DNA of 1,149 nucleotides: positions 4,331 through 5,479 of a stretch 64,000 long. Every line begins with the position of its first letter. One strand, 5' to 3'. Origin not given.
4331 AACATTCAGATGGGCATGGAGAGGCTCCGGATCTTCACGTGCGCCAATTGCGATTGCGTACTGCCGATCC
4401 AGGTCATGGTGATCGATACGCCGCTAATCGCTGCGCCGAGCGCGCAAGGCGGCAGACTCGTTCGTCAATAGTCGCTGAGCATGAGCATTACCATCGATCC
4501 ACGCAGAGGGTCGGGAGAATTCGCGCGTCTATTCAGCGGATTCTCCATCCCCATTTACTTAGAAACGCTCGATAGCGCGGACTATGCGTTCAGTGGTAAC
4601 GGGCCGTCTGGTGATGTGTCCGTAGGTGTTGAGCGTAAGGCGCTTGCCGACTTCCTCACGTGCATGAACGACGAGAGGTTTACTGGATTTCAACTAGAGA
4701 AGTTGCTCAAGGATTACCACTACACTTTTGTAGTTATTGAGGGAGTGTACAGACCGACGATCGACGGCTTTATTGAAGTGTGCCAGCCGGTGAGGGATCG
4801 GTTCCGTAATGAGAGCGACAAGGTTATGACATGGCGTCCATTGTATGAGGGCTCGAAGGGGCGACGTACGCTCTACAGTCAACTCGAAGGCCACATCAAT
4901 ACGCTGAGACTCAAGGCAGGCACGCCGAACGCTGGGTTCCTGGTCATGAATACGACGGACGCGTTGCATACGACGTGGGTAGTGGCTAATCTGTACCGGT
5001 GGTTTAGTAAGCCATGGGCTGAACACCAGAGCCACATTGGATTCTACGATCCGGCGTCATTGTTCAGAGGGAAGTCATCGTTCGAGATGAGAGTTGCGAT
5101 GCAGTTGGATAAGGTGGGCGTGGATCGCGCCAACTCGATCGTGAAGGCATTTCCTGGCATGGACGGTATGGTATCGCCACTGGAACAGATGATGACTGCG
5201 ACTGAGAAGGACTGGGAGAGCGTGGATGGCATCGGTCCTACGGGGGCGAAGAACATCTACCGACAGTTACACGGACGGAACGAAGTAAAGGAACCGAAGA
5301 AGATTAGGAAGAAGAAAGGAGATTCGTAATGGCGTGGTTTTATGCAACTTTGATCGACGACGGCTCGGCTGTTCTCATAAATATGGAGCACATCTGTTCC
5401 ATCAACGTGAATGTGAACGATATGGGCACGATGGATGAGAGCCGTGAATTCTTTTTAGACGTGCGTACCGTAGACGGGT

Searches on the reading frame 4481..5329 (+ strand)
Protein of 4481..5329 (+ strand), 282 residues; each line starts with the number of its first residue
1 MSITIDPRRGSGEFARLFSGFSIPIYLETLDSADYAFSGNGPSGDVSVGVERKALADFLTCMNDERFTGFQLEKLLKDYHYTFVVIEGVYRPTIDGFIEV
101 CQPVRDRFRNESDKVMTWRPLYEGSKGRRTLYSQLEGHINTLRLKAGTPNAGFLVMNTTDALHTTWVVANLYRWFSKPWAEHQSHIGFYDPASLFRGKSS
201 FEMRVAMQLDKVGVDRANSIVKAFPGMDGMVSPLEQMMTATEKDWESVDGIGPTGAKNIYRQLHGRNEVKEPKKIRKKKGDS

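Call 18: find_encoding_contigs(protein=window:4481-5329:+, flank=10000, max_places=3)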
Protein window:4481-5329:+ (282 aa): 9 contigs read that carry it; 3 places shown.
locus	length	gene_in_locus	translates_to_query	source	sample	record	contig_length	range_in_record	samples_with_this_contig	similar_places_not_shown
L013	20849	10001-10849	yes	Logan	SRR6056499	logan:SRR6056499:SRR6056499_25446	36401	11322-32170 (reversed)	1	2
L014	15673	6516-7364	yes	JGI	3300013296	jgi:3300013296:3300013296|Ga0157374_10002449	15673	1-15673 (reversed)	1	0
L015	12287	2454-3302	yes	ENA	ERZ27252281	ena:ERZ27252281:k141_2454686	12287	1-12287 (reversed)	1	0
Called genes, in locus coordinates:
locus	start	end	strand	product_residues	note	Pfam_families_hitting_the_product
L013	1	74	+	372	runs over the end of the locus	-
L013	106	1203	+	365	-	-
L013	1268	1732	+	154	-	-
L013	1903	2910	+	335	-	PF02195:ParB_N (weak)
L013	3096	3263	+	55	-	-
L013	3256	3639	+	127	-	-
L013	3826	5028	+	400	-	-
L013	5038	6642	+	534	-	PF00270:DEAD (weak), PF13307:Helicase_C_2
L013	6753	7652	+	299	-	-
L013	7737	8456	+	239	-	-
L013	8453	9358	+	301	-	PF13479:AAA_24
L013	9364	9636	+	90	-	-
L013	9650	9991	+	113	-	-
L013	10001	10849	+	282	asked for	-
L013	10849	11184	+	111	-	-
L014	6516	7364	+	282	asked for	-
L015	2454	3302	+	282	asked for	-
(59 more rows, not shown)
